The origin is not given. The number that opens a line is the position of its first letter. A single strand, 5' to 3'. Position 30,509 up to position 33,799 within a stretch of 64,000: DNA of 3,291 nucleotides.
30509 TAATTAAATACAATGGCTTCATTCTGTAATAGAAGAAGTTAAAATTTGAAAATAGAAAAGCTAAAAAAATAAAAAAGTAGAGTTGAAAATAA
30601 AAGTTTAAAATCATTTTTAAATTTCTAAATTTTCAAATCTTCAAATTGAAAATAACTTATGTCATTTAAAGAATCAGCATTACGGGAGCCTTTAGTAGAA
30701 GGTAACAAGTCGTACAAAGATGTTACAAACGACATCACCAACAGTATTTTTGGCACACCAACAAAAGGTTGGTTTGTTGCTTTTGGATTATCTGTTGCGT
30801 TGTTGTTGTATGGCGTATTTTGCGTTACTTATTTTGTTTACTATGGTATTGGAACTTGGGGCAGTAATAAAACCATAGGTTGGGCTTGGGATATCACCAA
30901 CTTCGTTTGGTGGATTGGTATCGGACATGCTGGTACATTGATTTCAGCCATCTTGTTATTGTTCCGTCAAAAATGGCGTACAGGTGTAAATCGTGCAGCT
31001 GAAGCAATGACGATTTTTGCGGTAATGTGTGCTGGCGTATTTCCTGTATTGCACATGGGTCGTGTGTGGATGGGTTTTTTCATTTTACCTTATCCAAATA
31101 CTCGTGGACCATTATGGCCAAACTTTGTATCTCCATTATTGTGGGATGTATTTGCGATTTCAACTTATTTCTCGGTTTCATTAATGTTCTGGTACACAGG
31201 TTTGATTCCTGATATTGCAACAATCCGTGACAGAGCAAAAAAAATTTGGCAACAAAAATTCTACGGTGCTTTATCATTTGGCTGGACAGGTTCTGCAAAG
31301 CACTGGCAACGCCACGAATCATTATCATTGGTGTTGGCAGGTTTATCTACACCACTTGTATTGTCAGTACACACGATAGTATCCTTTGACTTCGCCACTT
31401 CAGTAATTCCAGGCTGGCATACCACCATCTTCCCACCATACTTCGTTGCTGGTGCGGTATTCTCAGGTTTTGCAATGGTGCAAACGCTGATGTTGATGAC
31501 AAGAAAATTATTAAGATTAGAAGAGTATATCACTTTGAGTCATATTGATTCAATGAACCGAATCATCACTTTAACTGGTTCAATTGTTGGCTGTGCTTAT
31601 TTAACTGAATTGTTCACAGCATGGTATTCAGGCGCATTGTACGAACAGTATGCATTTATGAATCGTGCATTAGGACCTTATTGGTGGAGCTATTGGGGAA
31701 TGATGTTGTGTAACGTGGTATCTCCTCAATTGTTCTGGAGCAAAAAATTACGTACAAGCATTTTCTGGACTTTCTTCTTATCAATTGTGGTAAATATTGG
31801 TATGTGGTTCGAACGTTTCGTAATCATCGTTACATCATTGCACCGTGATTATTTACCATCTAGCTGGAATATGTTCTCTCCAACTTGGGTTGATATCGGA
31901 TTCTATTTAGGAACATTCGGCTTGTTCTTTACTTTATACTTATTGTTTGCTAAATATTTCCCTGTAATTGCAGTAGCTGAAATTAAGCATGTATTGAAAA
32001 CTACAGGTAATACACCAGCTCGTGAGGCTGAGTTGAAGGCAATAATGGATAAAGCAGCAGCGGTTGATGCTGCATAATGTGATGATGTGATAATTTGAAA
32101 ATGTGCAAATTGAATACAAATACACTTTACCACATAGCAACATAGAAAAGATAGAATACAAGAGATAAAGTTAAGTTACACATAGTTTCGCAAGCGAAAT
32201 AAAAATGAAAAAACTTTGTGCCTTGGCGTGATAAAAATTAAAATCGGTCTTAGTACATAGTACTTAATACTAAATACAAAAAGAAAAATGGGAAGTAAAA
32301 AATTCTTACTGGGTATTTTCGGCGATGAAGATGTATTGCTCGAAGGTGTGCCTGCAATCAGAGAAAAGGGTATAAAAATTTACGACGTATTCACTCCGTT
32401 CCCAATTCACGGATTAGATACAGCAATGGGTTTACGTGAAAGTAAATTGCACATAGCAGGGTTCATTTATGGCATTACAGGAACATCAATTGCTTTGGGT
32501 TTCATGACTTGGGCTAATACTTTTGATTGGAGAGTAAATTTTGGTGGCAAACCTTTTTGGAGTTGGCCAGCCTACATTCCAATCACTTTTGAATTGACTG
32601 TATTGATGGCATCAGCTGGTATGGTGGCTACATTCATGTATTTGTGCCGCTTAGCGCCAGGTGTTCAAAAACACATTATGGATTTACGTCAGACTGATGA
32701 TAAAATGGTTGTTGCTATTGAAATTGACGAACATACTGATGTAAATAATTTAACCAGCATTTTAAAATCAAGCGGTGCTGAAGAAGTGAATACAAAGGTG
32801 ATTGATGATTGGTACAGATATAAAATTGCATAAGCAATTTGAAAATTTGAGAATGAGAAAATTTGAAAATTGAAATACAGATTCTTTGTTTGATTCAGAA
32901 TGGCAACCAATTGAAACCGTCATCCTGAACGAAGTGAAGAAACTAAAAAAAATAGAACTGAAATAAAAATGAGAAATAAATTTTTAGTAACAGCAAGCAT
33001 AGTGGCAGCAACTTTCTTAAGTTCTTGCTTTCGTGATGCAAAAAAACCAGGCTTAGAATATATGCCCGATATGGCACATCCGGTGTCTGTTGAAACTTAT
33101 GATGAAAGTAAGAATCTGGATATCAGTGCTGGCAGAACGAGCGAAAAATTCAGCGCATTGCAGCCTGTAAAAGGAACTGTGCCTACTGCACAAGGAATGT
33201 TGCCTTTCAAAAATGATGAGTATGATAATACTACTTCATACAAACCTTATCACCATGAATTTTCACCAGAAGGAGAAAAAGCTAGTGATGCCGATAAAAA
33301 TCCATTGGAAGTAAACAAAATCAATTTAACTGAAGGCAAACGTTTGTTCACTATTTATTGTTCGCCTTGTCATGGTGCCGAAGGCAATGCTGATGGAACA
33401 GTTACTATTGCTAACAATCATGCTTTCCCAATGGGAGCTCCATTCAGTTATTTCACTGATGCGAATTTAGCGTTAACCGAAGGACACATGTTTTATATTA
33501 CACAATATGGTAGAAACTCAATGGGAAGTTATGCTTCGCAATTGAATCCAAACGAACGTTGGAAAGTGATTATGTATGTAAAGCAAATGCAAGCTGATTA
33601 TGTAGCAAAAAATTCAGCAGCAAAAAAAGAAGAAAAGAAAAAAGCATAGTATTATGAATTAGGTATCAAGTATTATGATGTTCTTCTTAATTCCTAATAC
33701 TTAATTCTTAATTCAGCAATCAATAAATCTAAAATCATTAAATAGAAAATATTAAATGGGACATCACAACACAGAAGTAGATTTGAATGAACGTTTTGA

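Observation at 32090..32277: A modular repeat-element family sits in the sense orientation in spacers between co-directional genes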

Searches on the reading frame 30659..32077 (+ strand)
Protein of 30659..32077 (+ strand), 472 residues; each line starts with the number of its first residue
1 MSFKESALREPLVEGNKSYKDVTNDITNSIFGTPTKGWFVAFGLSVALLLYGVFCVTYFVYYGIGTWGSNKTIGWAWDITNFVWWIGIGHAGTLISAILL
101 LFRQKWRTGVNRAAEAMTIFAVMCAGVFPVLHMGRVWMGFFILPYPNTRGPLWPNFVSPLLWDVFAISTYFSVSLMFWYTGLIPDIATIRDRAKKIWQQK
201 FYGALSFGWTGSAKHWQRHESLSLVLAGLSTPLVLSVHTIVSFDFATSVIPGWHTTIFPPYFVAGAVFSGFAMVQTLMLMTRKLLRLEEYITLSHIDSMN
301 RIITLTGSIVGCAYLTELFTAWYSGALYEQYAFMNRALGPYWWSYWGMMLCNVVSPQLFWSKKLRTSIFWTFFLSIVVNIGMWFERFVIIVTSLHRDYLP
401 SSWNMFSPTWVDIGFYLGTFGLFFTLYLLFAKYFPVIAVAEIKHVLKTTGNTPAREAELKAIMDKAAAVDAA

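Call 11: search_protein_families(library=pfam, proteins=[window:30659-32077:+])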
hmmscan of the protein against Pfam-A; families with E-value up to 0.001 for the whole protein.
window:30659-32077:+ (472 aa): 1 family
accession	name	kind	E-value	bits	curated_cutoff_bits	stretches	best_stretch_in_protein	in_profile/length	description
PF03916.19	NrfD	-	1.2e-19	71.5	25.8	1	69-394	5-309/313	Polysulphide reductase, NrfD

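Call 34: list_cluster_members(proteins=[window:30659-32077:+, window:58257-58934:-])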
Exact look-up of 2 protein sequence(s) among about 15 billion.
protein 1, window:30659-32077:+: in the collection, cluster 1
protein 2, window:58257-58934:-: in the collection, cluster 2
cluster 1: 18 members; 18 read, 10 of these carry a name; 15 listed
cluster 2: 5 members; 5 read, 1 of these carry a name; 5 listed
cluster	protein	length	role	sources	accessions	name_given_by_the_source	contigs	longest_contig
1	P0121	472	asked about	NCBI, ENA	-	-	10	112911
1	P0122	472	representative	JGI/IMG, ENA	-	molybdopterin-containing oxidoreductase family membrane subunit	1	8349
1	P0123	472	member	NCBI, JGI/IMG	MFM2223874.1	MAG: hypothetical protein RJA07_76 [Bacteroidota bacterium] | molybdopterin-containing oxidoreductase family membrane subunit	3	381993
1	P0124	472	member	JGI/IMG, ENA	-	molybdopterin-containing oxidoreductase family membrane subunit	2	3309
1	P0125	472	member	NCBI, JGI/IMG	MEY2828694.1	MAG: hypothetical protein RIQ33_552 [Bacteroidota bacterium] | molybdopterin-containing oxidoreductase family membrane subunit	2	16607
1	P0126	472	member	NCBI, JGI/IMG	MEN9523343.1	MAG: hypothetical protein RL065_1720 [Bacteroidota bacterium] | molybdopterin-containing oxidoreductase family membrane subunit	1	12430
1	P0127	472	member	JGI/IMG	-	Ni/Fe-hydrogenase subunit HybB-like protein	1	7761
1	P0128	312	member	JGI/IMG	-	molybdopterin-containing oxidoreductase family membrane subunit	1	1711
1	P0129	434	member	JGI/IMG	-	molybdopterin-containing oxidoreductase family membrane subunit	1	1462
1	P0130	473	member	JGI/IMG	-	molybdopterin-containing oxidoreductase family membrane subunit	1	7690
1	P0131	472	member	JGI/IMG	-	Ni/Fe-hydrogenase subunit HybB-like protein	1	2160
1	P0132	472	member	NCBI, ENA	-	-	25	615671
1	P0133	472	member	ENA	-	-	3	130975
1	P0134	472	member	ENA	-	-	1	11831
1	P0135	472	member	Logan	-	-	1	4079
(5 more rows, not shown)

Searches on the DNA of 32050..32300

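Call 49: search_rna_families(source=window, start=32050, end=32300, threshold=evalue, max_evalue=10)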
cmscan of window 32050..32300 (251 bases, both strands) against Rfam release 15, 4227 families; matches with E-value up to 10: 2.
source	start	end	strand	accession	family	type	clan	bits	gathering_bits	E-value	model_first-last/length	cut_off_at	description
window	32134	32158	-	RF01339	CRISPR-DR27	Gene; CRISPR;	-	15.4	35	8.3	1-25/25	no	CRISPR RNA direct repeat element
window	32191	32219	-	RF01223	snR13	Gene; snRNA; snoRNA; CD-box;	CL00045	14.6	47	5.5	1-124/124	no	Small nucleolar RNA snR13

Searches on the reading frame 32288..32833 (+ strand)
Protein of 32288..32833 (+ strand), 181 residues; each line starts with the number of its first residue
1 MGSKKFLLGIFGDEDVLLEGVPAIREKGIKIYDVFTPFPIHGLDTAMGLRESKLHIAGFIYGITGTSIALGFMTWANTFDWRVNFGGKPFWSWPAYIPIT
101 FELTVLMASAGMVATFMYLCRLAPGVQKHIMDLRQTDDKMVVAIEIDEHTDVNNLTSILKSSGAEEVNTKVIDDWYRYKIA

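Call 11: search_protein_families(library=pfam, proteins=[window:32288-32833:+])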
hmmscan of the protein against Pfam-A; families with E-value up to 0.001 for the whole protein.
window:32288-32833:+ (181 aa): 1 family
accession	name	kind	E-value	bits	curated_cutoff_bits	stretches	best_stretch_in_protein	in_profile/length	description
PF11821.13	ActD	-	2.4e-59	200.2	25.7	1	5-168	1-169/170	Alternative complex III, ActD subunit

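Call 13: find_encoding_contigs(protein=window:32288-32833:+, flank=10000, max_places=10)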
Protein window:32288-32833:+ (181 aa): 12 contigs read that carry it; 9 places shown.
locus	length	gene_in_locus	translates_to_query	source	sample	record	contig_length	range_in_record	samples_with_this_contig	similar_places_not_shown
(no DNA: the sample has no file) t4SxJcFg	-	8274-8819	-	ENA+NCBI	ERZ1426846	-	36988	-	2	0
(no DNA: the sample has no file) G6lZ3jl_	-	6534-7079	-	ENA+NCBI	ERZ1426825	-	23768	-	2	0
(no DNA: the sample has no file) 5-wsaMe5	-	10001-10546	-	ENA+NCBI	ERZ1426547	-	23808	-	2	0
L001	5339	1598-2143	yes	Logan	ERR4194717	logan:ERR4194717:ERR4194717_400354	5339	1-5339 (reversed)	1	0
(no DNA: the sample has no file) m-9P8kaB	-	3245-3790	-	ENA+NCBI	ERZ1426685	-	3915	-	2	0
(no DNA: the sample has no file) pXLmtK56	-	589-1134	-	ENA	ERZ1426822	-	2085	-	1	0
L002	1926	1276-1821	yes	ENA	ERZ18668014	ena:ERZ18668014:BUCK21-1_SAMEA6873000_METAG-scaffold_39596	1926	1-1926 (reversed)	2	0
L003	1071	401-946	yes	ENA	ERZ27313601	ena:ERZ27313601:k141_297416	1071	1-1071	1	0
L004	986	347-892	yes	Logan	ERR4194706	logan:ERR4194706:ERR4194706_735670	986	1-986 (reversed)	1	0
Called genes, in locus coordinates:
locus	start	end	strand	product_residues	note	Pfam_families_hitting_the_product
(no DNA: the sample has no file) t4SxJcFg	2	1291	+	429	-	?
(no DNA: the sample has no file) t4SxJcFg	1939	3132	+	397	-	PF02085:Cytochrom_CIII (faint), PF14522:Cytochrome_C7 (faint), PF00034:Cytochrom_C, PF13442:Cytochrome_CBB3, PF14537:Cytochrom_c3_2 (faint)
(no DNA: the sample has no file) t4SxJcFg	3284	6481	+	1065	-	PF13183:Fer4_8 (faint), PF12837:Fer4_6 (faint), PF12838:Fer4_7, PF13237:Fer4_10 (faint), PF25160:LdpA_Fe-S-bd (faint), PF13247:Fer4_11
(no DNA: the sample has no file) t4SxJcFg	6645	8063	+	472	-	PF03916:NrfD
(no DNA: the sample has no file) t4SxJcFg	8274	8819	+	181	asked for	PF11821:ActD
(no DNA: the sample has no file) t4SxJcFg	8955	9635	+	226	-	PF00034:Cytochrom_C (weak), PF13442:Cytochrome_CBB3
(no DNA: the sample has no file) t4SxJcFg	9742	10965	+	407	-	-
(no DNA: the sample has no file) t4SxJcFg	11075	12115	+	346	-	PF02790:COX2_TM (weak), PF00116:COX2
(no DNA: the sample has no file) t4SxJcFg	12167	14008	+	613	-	PF00115:COX1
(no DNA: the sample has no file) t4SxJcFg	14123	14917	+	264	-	PF01040:UbiA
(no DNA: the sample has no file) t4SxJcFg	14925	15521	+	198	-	PF00510:COX3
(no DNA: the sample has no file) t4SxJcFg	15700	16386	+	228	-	PF00510:COX3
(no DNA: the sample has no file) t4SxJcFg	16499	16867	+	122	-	PF03626:COX4_pro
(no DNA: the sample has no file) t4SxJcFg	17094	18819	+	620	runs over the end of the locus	-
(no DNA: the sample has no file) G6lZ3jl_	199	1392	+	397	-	PF02085:Cytochrom_CIII (faint), PF14522:Cytochrome_C7 (faint), PF00034:Cytochrom_C, PF13442:Cytochrome_CBB3, PF14537:Cytochrom_c3_2 (faint)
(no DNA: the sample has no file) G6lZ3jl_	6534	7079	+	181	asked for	PF11821:ActD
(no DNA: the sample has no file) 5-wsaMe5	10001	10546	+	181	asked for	PF11821:ActD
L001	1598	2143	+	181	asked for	PF11821:ActD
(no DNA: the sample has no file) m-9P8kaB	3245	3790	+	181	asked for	PF11821:ActD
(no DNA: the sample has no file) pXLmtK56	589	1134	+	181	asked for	PF11821:ActD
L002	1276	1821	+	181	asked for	PF11821:ActD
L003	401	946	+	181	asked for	PF11821:ActD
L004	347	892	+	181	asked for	PF11821:ActD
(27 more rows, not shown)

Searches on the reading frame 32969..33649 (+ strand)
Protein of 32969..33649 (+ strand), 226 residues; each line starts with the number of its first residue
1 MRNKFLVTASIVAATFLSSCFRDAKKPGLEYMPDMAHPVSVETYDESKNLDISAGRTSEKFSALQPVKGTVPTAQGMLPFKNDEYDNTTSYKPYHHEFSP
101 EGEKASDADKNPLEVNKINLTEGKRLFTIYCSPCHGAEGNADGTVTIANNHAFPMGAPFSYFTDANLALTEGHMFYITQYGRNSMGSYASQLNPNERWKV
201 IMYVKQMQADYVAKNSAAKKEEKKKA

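Call 11: search_protein_families(library=pfam, proteins=[window:32969-33649:+])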
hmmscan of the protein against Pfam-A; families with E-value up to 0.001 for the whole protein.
window:32969-33649:+ (226 aa): 2 families
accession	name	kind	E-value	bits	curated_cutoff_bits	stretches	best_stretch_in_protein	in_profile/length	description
PF13442.11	Cytochrome_CBB3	-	3.9e-09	37.2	27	1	120-204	3-68/68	Cytochrome C oxidase, cbb3-type, subunit III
PF00034.26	Cytochrom_C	-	6.8e-07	31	21.3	1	121-207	2-89/90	Cytochrome c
